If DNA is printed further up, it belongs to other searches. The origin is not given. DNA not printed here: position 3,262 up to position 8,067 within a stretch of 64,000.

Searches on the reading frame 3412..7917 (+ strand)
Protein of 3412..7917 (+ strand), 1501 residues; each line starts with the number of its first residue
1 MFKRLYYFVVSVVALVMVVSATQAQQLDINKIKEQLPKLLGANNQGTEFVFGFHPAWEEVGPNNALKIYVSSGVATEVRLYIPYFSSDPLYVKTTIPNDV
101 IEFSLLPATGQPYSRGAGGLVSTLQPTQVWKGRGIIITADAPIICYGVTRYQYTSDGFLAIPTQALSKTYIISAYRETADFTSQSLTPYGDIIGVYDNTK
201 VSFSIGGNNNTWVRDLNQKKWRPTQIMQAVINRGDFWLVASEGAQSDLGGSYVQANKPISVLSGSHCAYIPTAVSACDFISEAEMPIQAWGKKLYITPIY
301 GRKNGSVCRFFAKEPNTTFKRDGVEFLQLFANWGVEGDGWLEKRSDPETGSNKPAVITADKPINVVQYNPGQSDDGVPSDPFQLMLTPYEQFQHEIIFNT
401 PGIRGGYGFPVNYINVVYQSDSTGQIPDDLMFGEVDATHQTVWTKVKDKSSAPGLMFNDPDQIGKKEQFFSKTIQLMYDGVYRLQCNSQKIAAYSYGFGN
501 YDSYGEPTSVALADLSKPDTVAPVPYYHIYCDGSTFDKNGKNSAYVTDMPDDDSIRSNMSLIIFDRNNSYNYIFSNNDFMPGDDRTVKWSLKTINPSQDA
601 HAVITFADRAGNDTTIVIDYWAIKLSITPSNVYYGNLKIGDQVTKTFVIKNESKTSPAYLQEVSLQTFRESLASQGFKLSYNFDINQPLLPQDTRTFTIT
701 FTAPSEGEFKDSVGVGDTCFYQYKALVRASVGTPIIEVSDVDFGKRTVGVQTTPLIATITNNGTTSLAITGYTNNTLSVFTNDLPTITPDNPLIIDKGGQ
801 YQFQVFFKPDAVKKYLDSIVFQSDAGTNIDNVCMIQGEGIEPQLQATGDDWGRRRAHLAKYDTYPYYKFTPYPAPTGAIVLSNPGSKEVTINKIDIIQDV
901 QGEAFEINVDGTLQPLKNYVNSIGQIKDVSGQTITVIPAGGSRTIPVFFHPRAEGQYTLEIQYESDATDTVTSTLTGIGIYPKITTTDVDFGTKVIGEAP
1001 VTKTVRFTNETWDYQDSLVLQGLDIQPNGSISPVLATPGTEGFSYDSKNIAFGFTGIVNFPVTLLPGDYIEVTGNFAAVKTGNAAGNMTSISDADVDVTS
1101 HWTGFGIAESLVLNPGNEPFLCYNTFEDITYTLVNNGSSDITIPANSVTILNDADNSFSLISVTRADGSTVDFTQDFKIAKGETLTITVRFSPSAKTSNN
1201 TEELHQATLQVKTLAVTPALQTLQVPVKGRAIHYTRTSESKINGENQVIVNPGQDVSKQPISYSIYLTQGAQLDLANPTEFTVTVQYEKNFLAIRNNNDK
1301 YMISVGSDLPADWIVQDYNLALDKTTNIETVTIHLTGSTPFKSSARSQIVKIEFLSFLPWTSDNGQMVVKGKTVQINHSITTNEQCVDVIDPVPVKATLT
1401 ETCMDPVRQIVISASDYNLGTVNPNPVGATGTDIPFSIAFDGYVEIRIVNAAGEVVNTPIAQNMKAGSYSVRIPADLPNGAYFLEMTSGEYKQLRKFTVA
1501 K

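Call 9: search_protein_families(library=pfam, proteins=[window:3412-7917:+])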
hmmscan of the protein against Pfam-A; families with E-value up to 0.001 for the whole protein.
window:3412-7917:+ (1501 aa): 11 families
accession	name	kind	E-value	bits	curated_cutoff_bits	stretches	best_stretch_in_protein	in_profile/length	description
PF17517.7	IgGFc_binding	-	3.2e-39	135.4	25.6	1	156-497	1-297/297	IgGFc binding protein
PF22073.2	Cep192_D4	-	4.9e-15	56.1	35.5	1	623-710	2-87/112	Cep192 domain 4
PF22544.2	HYDIN_VesB_CFA65-like_Ig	-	1.7e-07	31.9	25.5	1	734-837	1-99/100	HYDIN/CFA65/VesB-like, Ig-like domain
PF24798.1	Ig-CFAP74_4th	-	7.6e-07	29.7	28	0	628-714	2-78/95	CFAP74 forth Ig-like domain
PF15780.11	ASH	-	7.5e-06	26.5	27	0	1147-1198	28-81/98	Abnormal spindle-like microcephaly-assoc'd, ASPM-SPD-2-Hydin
PF10342.15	Kre9_KNH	-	2.8e-05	25.2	24.6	0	1442-1499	26-94/94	Kre9/KNH-like N-terminal Ig-like domain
PF11589.14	DUF3244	-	0.00016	22.1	25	0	1442-1495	40-92/96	Domain of unknown function (DUF3244)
PF07610.17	DUF1573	-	0.0006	20.2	26.1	0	1149-1201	24-76/98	Protein of unknown function (DUF1573)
PF24507.1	Ig_CFAP65_4th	-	0.00076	20.3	27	0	935-977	32-74/76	CFAP65, fourth Ig-like domain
PF24291.1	Ig_CFAP65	-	0.00085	19.6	27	0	923-983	63-119/121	Cilia- and flagella-associated protein 65-like, Ig-like domain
PF18962.6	Por_Secre_tail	-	0.0009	19.9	27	1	1424-1499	3-75/75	Secretion system C-terminal sorting domain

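Call 11: find_encoding_contigs(protein=window:3412-7917:+, flank=6000, max_places=10)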
Protein window:3412-7917:+ (1501 aa): 10 contigs read that carry it; 4 places shown.
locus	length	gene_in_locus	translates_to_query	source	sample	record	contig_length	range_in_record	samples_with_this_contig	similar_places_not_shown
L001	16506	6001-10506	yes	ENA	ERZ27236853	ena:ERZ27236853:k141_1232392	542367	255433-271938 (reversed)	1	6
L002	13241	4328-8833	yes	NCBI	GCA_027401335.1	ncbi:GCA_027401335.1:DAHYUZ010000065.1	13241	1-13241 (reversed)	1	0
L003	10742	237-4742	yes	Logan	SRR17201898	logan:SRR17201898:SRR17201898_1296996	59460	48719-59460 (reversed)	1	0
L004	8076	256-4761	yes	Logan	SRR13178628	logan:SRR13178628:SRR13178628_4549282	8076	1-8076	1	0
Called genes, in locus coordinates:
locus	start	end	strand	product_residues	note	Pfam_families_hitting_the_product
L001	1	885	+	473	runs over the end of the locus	PF00072:Response_reg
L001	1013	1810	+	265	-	PF00175:NAD_binding_1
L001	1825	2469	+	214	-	-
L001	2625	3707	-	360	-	PF00108:Thiolase_N (faint), PF08545:ACP_syn_III, PF08541:ACP_syn_III_C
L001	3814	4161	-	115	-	PF02617:ClpS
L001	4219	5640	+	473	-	PF04932:Wzy_C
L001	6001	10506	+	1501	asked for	PF17517:IgGFc_binding, PF24798:Ig-CFAP74_4th (faint), PF15780:ASH (faint), PF22073:Cep192_D4 (faint), PF22544:HYDIN_VesB_CFA65-like_Ig (faint)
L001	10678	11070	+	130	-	PF02077:SURF4, PF07681:DoxX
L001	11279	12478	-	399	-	PF00691:OmpA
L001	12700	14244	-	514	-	PF00171:Aldedh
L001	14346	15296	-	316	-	PF11276:DUF3078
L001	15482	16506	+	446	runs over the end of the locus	PF00675:Peptidase_M16, PF05193:Peptidase_M16_C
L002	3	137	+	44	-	?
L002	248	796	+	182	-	-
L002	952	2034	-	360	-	PF00108:Thiolase_N (faint), PF08545:ACP_syn_III, PF08541:ACP_syn_III_C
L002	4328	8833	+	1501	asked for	PF17517:IgGFc_binding, PF24798:Ig-CFAP74_4th (faint), PF15780:ASH (faint), PF22073:Cep192_D4 (faint), PF22544:HYDIN_VesB_CFA65-like_Ig (faint)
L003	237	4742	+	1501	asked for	PF17517:IgGFc_binding, PF24798:Ig-CFAP74_4th (faint), PF15780:ASH (faint), PF22073:Cep192_D4 (faint), PF22544:HYDIN_VesB_CFA65-like_Ig (faint)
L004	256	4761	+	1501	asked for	PF17517:IgGFc_binding, PF24798:Ig-CFAP74_4th (faint), PF15780:ASH (faint), PF22073:Cep192_D4 (faint), PF22544:HYDIN_VesB_CFA65-like_Ig (faint)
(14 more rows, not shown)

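Call 19: find_homologous_proteins(query=window:3412-7917:+, max_evalue=1e-20)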
Query window:3412-7917:+ (1501 aa): 234 proteins with E <= 1e-20 among 8000 candidates; the best 120 are listed.
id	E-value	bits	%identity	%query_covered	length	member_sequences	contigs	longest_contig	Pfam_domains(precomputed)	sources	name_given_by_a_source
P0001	0.0e+0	3433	100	100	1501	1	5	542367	PF22073.3,PF15780.12,PF17517.8,PF24798.3,PF22544.3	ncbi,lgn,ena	-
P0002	0.0e+0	3068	89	100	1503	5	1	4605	PF22073.3,PF15780.12,PF17517.8,PF22544.3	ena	-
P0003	0.0e+0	2610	74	100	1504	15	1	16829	PF22073.3,PF15780.12,PF17517.8,PF18962.8,PF22544.3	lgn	-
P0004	0.0e+0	2372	68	100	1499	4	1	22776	PF22073.3,PF17517.8,PF18962.8,PF22544.3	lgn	-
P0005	0.0e+0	2171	64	100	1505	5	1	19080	PF22073.3,PF15780.12,PF17517.8,PF18962.8,PF22544.3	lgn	-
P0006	0.0e+0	2167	63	100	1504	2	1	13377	PF22073.3,PF15780.12,PF17517.8,PF18962.8,PF22066.3,PF22544.3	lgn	-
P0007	0.0e+0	2163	63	100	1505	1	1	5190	PF22073.3,PF21633.4,PF15780.12,PF07610.18,PF17517.8,PF18962.8,PF22066.3,PF22544.3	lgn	-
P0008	0.0e+0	2151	63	100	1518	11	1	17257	PF22073.3,PF15780.12,PF17517.8,PF18962.8,PF22544.3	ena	-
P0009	0.0e+0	2040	60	100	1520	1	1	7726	PF22073.3,PF21633.4,PF15780.12,PF17517.8,PF18962.8,PF22544.3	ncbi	-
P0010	0.0e+0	1843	53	100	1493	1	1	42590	PF22073.3,PF15780.12,PF17517.8,PF24798.3,PF18962.8,PF22544.3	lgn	-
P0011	0.0e+0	1840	56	100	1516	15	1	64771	PF22073.3,PF17517.8,PF18962.8,PF22544.3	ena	-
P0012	0.0e+0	1837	56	99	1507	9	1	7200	PF22073.3,PF15780.12,PF17517.8,PF18962.8,PF22544.3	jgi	-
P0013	0.0e+0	1802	55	100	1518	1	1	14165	PF22073.3,PF15780.12,PF17517.8,PF18962.8,PF22544.3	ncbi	-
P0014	0.0e+0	1752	54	100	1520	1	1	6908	PF22073.3,PF15780.12,PF17517.8,PF18962.8,PF22544.3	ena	-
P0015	0.0e+0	1658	55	91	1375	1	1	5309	PF22073.3,PF15780.12,PF17517.8,PF22544.3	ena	-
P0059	3.9e-272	924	38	100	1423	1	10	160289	PF15780.12,PF17517.8,PF00932.26,PF18962.8,PF22544.3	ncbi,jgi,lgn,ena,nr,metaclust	ncbi:MAG: hypothetical protein A2X61_07910 [Ignavibacteria bacterium GWB2_35_12]|nr:MAG: hypothetica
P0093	1.0e-239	817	36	100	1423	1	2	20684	PF22073.3,PF21633.4,PF15780.12,PF07610.18,PF17517.8,PF18962.8,PF12371.15,PF22544.3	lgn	-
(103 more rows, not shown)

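Call 21: find_encoding_contigs(protein=P0003, flank=4000, max_places=4)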
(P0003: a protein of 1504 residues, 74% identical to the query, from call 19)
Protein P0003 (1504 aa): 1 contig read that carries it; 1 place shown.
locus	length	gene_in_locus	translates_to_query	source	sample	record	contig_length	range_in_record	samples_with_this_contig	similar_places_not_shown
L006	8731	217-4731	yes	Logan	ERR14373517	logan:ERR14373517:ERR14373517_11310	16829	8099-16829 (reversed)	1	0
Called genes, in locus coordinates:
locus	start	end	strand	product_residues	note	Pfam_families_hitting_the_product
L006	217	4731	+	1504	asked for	PF17517:IgGFc_binding, PF15780:ASH (faint), PF22073:Cep192_D4 (faint), PF22544:HYDIN_VesB_CFA65-like_Ig (faint), PF18962:Por_Secre_tail (weak)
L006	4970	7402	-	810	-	PF01343:Peptidase_S49, PF25145:NfeD1b_N (weak), PF01343:Peptidase_S49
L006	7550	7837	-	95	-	PF02482:Ribosomal_S30AE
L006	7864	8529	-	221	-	-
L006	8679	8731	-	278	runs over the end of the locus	PF17848:Zn_ribbon_ACC, PF01039:Carboxyl_trans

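Call 22: find_encoding_contigs(protein=P0004, flank=4000, max_places=4)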
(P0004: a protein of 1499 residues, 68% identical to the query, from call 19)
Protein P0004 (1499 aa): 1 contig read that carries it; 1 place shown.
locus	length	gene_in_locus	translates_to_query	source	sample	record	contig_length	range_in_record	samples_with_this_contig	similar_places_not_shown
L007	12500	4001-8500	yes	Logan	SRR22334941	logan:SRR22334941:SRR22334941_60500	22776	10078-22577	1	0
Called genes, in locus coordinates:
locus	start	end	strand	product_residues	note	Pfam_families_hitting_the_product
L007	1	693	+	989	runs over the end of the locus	PF04313:HSDR_N, PF04851:ResIII, PF00270:DEAD (weak), PF18766:SWI2_SNF2, PF22679:T1R_D3-like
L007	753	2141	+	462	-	-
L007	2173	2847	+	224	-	-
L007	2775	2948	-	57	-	-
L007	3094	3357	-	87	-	PF12728:HTH_17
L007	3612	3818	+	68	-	-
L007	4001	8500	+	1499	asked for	PF17517:IgGFc_binding, PF22073:Cep192_D4 (faint), PF22544:HYDIN_VesB_CFA65-like_Ig (faint), PF18962:Por_Secre_tail (weak)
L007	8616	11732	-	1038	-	PF07517:SecA_DEAD, PF00270:DEAD (faint), PF01043:SecA_PP_bind, PF21090:P-loop_SecA, PF07516:SecA_SW, PF02810:SEC-C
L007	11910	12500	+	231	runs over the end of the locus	PF01128:IspD, PF12804:NTP_transf_3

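Call 23: find_encoding_contigs(protein=P0005, flank=4000, max_places=4)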
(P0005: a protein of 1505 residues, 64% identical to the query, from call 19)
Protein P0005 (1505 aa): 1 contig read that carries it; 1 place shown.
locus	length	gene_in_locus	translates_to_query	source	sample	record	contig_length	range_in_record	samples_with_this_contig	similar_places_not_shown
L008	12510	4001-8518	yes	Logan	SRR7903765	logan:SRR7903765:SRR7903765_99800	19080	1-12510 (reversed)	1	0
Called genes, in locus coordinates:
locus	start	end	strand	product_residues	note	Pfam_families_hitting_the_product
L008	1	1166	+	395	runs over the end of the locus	PF00534:Glycos_transf_1, PF13692:Glyco_trans_1_4, PF13524:Glyco_trans_1_2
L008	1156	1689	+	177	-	PF08645:PNK3P (weak), PF00702:Hydrolase, PF13419:HAD_2, PF13242:Hydrolase_like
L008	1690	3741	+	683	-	PF00654:Voltage_CLC, PF00571:CBS (weak), PF02080:TrkA_C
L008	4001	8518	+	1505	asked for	PF17517:IgGFc_binding, PF18962:Por_Secre_tail (faint), PF15780:ASH (faint), PF22073:Cep192_D4 (faint), PF22544:HYDIN_VesB_CFA65-like_Ig (faint)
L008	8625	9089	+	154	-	PF00885:DMRL_synthase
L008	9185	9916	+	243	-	-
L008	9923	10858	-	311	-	PF13580:SIS_2, PF22198:GKRP_SIS_2, PF22645:GKRP_SIS_N, PF20741:GKRP-like_C (weak)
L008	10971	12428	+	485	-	PF00749:tRNA-synt_1c, PF19269:Anticodon_2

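Call 28: find_encoding_contigs(protein=P0008, flank=4000, max_places=4)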
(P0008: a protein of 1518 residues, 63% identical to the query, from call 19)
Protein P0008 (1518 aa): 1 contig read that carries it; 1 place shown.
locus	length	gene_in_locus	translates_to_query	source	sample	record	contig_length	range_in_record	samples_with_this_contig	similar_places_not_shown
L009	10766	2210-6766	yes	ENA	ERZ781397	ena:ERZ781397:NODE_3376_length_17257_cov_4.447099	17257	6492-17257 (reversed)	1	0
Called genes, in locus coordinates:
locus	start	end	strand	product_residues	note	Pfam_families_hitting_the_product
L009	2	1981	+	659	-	?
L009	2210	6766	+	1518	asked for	PF17517:IgGFc_binding, PF15780:ASH (faint), PF22073:Cep192_D4 (weak), PF22544:HYDIN_VesB_CFA65-like_Ig (faint), PF18962:Por_Secre_tail (weak)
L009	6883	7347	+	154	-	PF00885:DMRL_synthase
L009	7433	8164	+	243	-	-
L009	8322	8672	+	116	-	PF05402:PqqD (weak)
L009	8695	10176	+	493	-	PF01546:Peptidase_M20, PF07687:M20_dimer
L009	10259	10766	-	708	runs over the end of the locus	PF00009:GTP_EFTU, PF22042:EF-G_D2, PF03144:GTP_EFTU_D2 (weak), PF14492:EFG_III, PF03764:EFG_IV, PF00679:EFG_C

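Call 29: find_encoding_contigs(protein=P0011, flank=4000, max_places=4)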
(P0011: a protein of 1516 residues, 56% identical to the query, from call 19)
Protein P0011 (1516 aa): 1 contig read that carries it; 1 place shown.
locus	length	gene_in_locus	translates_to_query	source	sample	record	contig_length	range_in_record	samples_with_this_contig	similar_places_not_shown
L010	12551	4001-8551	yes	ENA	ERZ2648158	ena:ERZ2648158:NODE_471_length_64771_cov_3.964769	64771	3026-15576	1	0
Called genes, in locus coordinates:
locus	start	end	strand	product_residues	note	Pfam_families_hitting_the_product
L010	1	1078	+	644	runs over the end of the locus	PF14121:Porin_10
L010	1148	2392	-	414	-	PF07075:NamZ_N, PF20732:NamZ_C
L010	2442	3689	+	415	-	PF01520:Amidase_3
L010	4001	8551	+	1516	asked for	PF17517:IgGFc_binding, PF22073:Cep192_D4 (faint), PF22544:HYDIN_VesB_CFA65-like_Ig (faint), PF18962:Por_Secre_tail (weak)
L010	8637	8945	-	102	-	PF00420:Oxidored_q2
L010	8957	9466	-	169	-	PF00499:Oxidored_q3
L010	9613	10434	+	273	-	-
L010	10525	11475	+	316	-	PF02881:SRP54_N, PF06414:Zeta_toxin (faint), PF00448:SRP54, PF13604:AAA_30 (weak)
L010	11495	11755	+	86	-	-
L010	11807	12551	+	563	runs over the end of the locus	PF00593:TonB_dep_Rec_b-barrel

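Call 30: find_encoding_contigs(protein=P0006, flank=4000, max_places=4)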
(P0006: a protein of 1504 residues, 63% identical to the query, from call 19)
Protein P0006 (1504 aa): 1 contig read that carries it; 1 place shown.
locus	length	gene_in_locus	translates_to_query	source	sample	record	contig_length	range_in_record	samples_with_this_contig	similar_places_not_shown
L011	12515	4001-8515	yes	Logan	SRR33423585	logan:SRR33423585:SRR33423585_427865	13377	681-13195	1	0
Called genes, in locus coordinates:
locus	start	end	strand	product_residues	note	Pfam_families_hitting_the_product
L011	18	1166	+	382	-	PF00534:Glycos_transf_1, PF13692:Glyco_trans_1_4, PF13524:Glyco_trans_1_2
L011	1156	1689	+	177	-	PF08645:PNK3P, PF00702:Hydrolase, PF13419:HAD_2, PF13242:Hydrolase_like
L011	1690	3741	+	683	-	PF00654:Voltage_CLC, PF00571:CBS (weak), PF02080:TrkA_C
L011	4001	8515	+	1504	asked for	PF17517:IgGFc_binding, PF18962:Por_Secre_tail (faint), PF15780:ASH (faint), PF22066:Cep192_D8 (faint), PF22073:Cep192_D4 (faint), PF22544:HYDIN_VesB_CFA65-like_Ig (faint)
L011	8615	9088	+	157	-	PF00885:DMRL_synthase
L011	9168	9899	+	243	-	-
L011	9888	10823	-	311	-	PF13580:SIS_2, PF22198:GKRP_SIS_2, PF22645:GKRP_SIS_N, PF01380:SIS (weak), PF20741:GKRP-like_C (weak)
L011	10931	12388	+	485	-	PF00749:tRNA-synt_1c, PF19269:Anticodon_2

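Call 48: list_cluster_members(proteins=[window:3412-7917:+, window:10111-11655:-, P0002, P0003])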
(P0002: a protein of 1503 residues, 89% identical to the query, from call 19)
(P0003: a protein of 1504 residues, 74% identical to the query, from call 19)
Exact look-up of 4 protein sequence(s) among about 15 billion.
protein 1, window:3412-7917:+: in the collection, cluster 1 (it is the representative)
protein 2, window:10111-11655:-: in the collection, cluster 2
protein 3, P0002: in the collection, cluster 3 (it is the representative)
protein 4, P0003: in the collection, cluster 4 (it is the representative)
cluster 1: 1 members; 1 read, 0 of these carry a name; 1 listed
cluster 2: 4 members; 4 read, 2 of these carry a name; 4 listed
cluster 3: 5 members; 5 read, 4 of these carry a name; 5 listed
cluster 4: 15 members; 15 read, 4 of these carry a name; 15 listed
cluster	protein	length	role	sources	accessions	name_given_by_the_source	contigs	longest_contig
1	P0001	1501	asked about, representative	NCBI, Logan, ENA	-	-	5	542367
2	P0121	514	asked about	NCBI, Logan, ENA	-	-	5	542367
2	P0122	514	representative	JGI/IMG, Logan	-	1-pyrroline-5-carboxylate dehydrogenase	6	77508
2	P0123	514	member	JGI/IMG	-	1-pyrroline-5-carboxylate dehydrogenase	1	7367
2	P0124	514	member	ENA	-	-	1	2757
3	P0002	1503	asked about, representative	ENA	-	-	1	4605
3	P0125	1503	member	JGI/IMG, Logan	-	hypothetical protein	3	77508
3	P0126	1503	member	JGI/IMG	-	hypothetical protein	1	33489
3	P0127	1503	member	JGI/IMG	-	hypothetical protein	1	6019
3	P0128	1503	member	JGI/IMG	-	hypothetical protein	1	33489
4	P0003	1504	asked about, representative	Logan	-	-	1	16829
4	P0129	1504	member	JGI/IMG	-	hypothetical protein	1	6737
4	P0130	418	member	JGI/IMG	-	hypothetical protein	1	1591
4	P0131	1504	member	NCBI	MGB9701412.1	MAG: hypothetical protein ACPL1A_01660 [Candidatus Kapaibacteriota bacterium]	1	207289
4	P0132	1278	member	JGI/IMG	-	hypothetical protein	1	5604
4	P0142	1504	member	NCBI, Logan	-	-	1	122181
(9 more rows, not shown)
